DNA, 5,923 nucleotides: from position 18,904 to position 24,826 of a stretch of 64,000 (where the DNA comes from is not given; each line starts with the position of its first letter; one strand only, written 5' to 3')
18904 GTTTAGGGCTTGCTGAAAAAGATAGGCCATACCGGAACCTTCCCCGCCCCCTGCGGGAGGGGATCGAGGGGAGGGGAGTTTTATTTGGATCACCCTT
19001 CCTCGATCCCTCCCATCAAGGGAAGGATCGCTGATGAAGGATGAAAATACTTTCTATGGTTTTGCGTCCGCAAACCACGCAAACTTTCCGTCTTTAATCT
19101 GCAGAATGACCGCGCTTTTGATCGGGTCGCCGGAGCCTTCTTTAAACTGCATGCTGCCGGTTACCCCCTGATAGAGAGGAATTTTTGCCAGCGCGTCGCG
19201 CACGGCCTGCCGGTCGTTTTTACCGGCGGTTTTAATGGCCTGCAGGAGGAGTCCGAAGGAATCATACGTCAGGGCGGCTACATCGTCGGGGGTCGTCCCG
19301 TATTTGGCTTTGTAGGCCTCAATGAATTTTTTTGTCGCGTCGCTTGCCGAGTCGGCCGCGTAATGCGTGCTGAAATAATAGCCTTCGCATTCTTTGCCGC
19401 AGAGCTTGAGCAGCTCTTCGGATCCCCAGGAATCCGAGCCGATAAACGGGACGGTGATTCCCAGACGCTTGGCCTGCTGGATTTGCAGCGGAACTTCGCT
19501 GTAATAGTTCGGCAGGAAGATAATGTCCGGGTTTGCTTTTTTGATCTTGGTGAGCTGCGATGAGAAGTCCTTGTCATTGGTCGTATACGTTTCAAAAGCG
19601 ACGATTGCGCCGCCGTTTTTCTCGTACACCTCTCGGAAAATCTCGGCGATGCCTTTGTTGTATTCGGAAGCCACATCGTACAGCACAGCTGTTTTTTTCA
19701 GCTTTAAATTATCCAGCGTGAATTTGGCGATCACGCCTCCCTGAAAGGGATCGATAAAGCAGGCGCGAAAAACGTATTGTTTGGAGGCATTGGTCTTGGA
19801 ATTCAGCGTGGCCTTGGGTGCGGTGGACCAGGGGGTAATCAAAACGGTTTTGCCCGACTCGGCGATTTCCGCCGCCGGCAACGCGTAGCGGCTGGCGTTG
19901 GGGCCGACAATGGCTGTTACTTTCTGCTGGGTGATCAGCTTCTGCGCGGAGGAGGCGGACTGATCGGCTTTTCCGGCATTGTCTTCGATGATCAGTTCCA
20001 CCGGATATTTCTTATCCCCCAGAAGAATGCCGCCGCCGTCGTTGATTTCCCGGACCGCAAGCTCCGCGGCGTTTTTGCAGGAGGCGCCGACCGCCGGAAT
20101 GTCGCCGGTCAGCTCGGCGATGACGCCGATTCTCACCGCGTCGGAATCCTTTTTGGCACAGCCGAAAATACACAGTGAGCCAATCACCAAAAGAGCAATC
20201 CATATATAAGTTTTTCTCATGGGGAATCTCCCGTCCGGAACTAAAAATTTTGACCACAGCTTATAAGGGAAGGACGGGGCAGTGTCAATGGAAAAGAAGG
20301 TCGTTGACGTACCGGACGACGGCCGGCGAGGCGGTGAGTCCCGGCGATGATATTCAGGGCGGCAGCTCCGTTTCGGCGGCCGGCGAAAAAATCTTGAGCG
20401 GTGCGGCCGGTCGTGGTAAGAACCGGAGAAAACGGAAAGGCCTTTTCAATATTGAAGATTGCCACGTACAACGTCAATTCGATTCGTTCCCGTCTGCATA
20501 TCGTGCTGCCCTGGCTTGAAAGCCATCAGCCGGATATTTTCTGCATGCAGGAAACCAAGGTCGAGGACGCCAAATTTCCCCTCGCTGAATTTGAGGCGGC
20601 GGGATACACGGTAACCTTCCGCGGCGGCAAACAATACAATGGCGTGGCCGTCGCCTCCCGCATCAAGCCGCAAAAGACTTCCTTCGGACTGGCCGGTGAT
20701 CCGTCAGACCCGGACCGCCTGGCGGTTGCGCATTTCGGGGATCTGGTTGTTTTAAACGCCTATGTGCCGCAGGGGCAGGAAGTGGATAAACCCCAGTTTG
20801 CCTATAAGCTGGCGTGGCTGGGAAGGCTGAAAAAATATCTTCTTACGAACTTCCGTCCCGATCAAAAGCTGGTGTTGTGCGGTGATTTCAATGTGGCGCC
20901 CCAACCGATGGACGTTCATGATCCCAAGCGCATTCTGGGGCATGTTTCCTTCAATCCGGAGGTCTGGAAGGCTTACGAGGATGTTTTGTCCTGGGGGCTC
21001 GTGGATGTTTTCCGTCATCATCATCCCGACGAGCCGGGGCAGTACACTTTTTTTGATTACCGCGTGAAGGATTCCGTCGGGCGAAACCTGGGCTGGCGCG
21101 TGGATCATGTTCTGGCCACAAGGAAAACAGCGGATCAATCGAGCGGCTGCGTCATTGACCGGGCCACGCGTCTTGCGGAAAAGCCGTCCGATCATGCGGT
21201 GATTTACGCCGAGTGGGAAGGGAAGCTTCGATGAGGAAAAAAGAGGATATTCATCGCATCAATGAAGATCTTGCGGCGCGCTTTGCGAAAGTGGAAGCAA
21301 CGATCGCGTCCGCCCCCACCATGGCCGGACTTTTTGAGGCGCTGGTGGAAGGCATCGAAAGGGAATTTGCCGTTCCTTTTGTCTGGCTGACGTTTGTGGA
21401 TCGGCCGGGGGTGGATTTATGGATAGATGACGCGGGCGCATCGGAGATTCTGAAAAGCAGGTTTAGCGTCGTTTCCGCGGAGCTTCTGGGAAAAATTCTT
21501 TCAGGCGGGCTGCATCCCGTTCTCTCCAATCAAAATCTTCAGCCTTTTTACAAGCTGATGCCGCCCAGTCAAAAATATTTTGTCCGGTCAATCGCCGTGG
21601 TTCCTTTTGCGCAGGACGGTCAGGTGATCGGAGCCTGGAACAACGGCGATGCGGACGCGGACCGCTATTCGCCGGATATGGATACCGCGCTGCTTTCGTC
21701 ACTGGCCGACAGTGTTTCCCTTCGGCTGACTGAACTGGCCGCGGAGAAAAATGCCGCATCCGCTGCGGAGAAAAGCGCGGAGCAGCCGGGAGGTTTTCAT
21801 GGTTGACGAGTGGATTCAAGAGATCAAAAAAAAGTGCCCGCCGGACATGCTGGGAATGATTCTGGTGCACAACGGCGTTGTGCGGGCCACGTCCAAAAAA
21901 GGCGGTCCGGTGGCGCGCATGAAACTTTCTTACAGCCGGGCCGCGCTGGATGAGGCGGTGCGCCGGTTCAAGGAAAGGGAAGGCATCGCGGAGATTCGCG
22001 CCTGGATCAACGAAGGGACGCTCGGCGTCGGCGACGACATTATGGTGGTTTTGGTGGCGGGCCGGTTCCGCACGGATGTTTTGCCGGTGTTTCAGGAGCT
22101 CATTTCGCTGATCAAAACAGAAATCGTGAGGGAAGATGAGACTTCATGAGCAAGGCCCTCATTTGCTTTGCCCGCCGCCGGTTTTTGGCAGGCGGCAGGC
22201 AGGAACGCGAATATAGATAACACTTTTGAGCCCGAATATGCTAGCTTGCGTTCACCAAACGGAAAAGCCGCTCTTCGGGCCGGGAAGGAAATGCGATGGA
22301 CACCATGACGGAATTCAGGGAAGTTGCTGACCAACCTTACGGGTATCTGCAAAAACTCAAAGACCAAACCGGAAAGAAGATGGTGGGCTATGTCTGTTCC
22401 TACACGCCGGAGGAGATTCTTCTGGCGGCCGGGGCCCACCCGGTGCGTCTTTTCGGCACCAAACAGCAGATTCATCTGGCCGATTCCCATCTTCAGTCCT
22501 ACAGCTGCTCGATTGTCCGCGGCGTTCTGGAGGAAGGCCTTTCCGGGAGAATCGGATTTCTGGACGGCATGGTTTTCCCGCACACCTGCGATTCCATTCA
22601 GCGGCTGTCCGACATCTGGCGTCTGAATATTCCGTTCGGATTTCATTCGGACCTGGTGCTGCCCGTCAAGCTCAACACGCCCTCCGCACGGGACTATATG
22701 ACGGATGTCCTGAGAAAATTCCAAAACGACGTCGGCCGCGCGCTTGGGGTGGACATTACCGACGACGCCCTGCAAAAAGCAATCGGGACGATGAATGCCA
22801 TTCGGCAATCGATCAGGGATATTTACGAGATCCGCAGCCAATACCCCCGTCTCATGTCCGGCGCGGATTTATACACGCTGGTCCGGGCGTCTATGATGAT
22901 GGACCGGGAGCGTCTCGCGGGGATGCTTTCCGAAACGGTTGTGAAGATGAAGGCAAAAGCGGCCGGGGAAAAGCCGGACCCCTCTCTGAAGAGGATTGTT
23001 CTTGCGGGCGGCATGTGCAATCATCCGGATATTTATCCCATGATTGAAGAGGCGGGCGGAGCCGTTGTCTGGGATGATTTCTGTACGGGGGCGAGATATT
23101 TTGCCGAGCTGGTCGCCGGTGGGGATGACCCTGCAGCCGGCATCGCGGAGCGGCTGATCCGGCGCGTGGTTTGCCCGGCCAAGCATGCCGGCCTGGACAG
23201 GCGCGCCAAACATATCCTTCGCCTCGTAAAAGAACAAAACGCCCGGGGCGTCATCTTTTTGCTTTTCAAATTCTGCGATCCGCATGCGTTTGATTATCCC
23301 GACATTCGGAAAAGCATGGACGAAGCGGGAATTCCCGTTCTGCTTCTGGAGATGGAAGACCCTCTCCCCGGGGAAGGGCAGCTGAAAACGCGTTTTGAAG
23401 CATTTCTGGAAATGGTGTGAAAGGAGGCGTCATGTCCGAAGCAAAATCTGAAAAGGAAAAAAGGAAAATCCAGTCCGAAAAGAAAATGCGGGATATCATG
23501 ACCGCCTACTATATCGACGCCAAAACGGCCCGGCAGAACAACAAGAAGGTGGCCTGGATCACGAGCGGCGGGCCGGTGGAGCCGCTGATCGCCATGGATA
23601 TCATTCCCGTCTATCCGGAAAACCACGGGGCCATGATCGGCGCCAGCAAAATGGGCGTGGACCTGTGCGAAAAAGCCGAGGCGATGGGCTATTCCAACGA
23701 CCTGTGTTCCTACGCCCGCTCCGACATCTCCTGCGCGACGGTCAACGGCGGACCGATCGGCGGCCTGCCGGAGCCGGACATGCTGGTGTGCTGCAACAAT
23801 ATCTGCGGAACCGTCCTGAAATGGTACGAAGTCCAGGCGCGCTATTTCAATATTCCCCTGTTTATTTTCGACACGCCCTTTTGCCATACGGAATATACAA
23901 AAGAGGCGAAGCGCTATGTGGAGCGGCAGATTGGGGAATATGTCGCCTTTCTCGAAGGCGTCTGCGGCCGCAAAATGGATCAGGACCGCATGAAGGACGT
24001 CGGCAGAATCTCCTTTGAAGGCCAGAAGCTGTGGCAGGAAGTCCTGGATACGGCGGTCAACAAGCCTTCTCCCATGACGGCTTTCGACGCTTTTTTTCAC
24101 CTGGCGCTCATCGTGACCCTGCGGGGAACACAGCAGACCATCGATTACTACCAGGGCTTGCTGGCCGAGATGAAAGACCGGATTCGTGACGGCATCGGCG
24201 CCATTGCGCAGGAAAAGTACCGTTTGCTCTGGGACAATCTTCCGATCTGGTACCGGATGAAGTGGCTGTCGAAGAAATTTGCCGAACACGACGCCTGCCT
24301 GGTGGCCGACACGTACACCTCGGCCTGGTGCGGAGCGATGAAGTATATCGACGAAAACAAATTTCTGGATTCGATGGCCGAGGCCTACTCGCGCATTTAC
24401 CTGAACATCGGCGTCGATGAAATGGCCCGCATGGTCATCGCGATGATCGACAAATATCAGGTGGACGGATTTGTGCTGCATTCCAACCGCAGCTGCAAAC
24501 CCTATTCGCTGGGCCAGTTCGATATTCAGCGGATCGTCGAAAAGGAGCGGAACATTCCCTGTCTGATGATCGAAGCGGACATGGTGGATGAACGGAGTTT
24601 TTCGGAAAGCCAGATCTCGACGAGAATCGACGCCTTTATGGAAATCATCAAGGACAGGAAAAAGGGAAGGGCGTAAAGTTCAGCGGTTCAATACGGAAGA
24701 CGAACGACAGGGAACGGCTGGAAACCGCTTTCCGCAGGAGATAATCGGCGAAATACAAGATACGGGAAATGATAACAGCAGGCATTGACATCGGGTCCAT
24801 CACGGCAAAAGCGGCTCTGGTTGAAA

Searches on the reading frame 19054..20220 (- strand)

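Call 43: search_protein_families(library=pfam, proteins=[window:19054-20220:-], max_evalue=0.00001)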
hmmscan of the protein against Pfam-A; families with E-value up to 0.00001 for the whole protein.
window:19054-20220:- (388 aa): 3 families
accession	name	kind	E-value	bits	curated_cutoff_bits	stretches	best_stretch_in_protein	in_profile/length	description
PF13458.12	Peripla_BP_6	-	6.1e-68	230.4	31.7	1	29-379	2-343/343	Periplasmic binding protein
PF13433.12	Peripla_BP_5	-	5.3e-27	95.3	27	2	166-384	126-346/363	Periplasmic binding protein domain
PF01094.35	ANF_receptor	-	1.4e-25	90.5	25.4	1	48-375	2-350/353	Receptor family ligand binding region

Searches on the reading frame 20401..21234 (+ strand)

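Call 90: search_protein_families(library=pfam, proteins=[window:20401-21234:+], max_evalue=0.0001)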
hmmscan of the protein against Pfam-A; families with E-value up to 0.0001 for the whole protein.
window:20401-21234:+ (277 aa): 1 family
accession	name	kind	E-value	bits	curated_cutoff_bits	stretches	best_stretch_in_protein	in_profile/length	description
PF03372.29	Exo_endo_phos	-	4.7e-31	108.6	24.5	1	21-265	1-225/225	Endonuclease/Exonuclease/phosphatase family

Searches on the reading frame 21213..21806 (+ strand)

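Call 90: search_protein_families(library=pfam, proteins=[window:21213-21806:+], max_evalue=0.0001)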
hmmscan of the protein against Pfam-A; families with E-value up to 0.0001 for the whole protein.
window:21213-21806:+ (197 aa): 1 family
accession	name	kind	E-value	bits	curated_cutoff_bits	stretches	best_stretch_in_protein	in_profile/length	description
PF13185.12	GAF_2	-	1.9e-08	35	28.6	1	36-170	3-133/136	GAF domain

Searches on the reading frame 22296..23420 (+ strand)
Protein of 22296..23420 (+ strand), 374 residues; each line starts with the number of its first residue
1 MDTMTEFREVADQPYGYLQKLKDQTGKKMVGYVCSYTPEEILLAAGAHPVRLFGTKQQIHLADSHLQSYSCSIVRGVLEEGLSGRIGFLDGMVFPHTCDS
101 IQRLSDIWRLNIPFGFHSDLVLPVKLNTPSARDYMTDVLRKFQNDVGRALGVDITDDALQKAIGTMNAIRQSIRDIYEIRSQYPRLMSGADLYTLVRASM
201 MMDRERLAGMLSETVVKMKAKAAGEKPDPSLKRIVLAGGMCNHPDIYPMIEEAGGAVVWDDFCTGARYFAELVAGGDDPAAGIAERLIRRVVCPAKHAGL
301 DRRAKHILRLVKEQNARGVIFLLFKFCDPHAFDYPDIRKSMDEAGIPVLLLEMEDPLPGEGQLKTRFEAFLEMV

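Call 43: search_protein_families(library=pfam, proteins=[window:22296-23420:+], max_evalue=0.00001)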
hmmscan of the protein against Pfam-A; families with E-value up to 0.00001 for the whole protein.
window:22296-23420:+ (374 aa): 1 family
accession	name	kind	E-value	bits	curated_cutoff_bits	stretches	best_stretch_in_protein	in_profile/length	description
PF06050.19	HGD-D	-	3.8e-88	296.8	28.4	1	34-373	1-341/342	2-hydroxyglutaryl-CoA dehydratase, D-component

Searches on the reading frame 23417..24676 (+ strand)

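Call 43: search_protein_families(library=pfam, proteins=[window:23417-24676:+], max_evalue=0.00001)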
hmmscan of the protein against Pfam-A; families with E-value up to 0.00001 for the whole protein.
window:23417-24676:+ (419 aa): 1 family
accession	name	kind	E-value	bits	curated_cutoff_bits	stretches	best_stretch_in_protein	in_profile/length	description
PF06050.19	HGD-D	-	6.5e-80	269.7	28.4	1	53-411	5-342/342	2-hydroxyglutaryl-CoA dehydratase, D-component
